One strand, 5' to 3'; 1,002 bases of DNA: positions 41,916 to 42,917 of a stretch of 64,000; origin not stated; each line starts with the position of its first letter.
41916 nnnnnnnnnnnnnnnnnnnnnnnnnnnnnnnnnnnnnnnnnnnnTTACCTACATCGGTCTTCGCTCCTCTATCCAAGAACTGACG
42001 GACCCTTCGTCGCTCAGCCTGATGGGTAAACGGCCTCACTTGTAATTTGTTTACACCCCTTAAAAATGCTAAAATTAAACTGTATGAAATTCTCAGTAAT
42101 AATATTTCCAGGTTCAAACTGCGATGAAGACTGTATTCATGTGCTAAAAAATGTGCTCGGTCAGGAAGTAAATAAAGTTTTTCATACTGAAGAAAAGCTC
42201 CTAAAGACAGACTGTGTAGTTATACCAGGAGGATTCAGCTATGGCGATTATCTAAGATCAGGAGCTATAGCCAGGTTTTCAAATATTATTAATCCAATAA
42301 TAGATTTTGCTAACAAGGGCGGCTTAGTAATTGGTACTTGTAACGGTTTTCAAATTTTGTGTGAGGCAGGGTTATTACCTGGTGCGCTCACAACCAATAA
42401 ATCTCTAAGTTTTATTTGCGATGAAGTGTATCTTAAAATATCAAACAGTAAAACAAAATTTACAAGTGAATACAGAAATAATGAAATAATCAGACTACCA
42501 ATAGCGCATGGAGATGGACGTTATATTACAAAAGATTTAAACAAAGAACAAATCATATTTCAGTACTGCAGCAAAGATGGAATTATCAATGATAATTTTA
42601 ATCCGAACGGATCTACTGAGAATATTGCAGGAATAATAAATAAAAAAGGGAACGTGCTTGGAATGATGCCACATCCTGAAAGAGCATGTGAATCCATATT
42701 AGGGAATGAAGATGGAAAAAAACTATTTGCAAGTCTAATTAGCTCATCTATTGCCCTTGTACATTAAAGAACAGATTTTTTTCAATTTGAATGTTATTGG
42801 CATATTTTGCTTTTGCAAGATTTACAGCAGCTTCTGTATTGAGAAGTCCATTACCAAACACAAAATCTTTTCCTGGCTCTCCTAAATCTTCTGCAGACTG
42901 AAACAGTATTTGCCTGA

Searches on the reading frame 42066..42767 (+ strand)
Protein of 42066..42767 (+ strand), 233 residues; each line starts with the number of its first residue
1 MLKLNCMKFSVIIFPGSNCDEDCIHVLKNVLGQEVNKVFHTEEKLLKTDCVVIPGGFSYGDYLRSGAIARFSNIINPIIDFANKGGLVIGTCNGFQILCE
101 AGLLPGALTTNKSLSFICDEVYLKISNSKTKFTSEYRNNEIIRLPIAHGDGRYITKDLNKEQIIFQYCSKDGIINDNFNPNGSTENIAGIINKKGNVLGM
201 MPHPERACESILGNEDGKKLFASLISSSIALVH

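Call 55: search_protein_families(library=pfam, proteins=[window:42066-42767:+])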
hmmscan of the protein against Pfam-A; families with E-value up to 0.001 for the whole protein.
window:42066-42767:+ (233 aa): 3 families
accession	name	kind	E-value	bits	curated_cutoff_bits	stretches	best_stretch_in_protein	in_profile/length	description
PF13507.12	GATase_5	-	6.9e-40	137.2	27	1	9-212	4-234/260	CobB/CobQ-like glutamine amidotransferase domain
PF07685.20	GATase_3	-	6.2e-08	32.9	27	1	25-102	17-92/196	CobB/CobQ-like glutamine amidotransferase domain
PF01965.30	DJ-1_PfpI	-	2.2e-06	28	26.6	1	47-111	61-121/165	DJ-1/PfpI family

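Call 78: find_homologous_proteins(query=window:42066-42767:+, max_evalue=1e-50)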
Query window:42066-42767:+ (233 aa): 7993 proteins with E <= 1e-50 among 8000 candidates; the best 120 are listed.
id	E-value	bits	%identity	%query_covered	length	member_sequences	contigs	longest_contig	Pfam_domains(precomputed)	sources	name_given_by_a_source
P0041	1.3e-152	524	100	100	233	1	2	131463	PF07685.21,PF13507.13,PF01965.31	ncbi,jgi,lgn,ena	-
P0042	2.4e-148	510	100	97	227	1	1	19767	PF07685.21,PF13507.13,PF01965.31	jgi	-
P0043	4.1e-134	463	91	95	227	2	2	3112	PF07685.21,PF13507.13,PF01965.31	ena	-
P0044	3.5e-129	447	84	100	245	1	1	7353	PF07685.21,PF13507.13,PF01965.31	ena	-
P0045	3.3e-117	408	79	94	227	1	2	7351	PF07685.21,PF13507.13,PF01965.31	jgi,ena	jgi:phosphoribosylformylglycinamidine synthase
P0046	4.1e-113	395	77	95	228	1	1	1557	PF07685.21,PF13507.13,PF01965.31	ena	-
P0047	3.4e-112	392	75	97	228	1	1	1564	PF07685.21,PF13507.13,PF01965.31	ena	-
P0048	6.9e-111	387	77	94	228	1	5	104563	PF07685.21,PF13507.13,PF01965.31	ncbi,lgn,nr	ncbi:MAG: phosphoribosylformylglycinamidine synthase subunit PurQ [Candidatus Melainabacteria bacter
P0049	9.8e-111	387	73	97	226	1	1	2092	PF07685.21,PF13507.13,PF01965.31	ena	-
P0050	9.8e-110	384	74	95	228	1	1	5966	PF07685.21,PF13507.13,PF01965.31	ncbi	-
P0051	2.7e-109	382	74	95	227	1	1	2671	PF07685.21,PF13507.13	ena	-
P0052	3.2e-109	382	73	95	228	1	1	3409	PF07685.21,PF13507.13,PF01965.31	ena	-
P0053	5.2e-109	381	72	97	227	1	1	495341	PF07685.21,PF13507.13,PF01965.31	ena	-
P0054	8.1e-109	381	74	95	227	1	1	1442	PF07685.21,PF13507.13,PF01965.31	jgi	jgi:phosphoribosylformylglycinamidine synthase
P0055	1.4e-108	380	74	95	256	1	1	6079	PF07685.21,PF13507.13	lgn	-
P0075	8.3e-105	368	72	97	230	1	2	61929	PF07685.21,PF13507.13,PF01965.31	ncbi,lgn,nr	ncbi:MAG: phosphoribosylformylglycinamidine synthase I [Candidatus Melainabacteria bacterium]|nr:pho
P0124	3.8e-97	343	67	96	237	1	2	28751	PF07685.21,PF13507.13,PF01965.31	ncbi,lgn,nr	ncbi:MAG: phosphoribosylformylglycinamidine synthase I [Candidatus Melainabacteria bacterium]|nr:pho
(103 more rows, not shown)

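Call 79: find_encoding_contigs(protein=P0044, flank=700, max_places=1)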
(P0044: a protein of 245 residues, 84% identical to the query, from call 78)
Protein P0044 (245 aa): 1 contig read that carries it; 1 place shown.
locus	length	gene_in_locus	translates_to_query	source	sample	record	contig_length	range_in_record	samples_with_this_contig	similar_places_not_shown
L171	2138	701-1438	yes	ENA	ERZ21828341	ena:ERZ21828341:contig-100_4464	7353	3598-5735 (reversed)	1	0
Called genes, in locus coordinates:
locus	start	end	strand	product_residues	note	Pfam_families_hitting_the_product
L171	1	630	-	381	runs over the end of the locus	PF00291:PALP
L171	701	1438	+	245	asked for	PF13507:GATase_5, PF07685:GATase_3, PF01965:DJ-1_PfpI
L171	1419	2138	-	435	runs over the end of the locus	PF00082:Peptidase_S8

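Call 80: find_encoding_contigs(protein=P0045, flank=700, max_places=1)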
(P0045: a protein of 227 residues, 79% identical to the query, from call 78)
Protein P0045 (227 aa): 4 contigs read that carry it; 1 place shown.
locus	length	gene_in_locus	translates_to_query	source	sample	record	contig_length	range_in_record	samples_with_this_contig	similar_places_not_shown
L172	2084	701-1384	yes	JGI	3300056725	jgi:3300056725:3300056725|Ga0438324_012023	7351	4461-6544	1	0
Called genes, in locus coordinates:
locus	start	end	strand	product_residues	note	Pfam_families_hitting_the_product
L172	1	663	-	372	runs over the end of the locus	PF00291:PALP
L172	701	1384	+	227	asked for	PF07685:GATase_3, PF13507:GATase_5, PF01965:DJ-1_PfpI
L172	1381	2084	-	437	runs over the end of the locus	PF00082:Peptidase_S8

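Call 81: find_encoding_contigs(protein=P0048, flank=700, max_places=1)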
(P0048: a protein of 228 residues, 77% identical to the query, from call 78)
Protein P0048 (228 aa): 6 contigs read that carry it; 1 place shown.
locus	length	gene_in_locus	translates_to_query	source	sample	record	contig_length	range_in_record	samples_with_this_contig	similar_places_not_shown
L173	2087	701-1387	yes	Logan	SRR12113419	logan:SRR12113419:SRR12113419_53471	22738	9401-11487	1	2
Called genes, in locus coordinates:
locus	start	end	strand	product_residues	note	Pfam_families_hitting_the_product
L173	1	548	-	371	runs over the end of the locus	PF13173:AAA_14, PF13635:DUF4143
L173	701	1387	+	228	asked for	PF13507:GATase_5, PF01965:DJ-1_PfpI (weak), PF07685:GATase_3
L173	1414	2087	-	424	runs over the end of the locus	PF01743:PolyA_pol, PF13735:tRNA_NucTran2_2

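Call 82: find_encoding_contigs(protein=P0053, flank=700, max_places=1)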
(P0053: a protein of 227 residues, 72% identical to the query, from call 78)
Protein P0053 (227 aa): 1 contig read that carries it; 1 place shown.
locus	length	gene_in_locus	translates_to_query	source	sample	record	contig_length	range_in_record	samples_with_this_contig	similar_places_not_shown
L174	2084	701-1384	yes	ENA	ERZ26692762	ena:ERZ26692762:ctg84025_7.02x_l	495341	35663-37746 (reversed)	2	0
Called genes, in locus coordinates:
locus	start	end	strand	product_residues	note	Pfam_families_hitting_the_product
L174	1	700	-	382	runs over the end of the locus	PF00291:PALP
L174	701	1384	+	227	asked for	PF13507:GATase_5, PF01965:DJ-1_PfpI, PF07685:GATase_3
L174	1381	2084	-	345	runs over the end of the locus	PF00082:Peptidase_S8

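Call 83: find_encoding_contigs(protein=P0075, flank=700, max_places=1)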
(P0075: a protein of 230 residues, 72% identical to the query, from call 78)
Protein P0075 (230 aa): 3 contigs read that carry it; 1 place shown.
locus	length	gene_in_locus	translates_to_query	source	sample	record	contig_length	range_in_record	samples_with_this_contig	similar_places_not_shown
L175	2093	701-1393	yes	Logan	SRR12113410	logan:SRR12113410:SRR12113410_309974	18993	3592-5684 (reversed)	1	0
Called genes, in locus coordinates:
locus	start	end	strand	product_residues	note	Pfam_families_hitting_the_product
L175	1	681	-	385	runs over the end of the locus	PF00291:PALP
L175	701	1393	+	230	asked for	PF13507:GATase_5, PF07685:GATase_3, PF01965:DJ-1_PfpI (weak)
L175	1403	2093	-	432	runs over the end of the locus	PF00082:Peptidase_S8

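Call 84: find_encoding_contigs(protein=P0124, flank=700, max_places=1)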
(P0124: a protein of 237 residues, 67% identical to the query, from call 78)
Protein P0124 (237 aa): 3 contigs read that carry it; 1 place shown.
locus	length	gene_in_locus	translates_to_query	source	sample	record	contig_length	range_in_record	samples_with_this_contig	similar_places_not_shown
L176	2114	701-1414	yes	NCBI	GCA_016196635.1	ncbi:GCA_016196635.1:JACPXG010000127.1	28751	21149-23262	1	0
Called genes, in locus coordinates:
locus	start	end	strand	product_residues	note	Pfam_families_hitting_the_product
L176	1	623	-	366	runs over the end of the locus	PF00291:PALP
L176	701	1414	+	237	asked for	PF13507:GATase_5, PF01965:DJ-1_PfpI, PF07685:GATase_3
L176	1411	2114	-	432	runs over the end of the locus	PF00082:Peptidase_S8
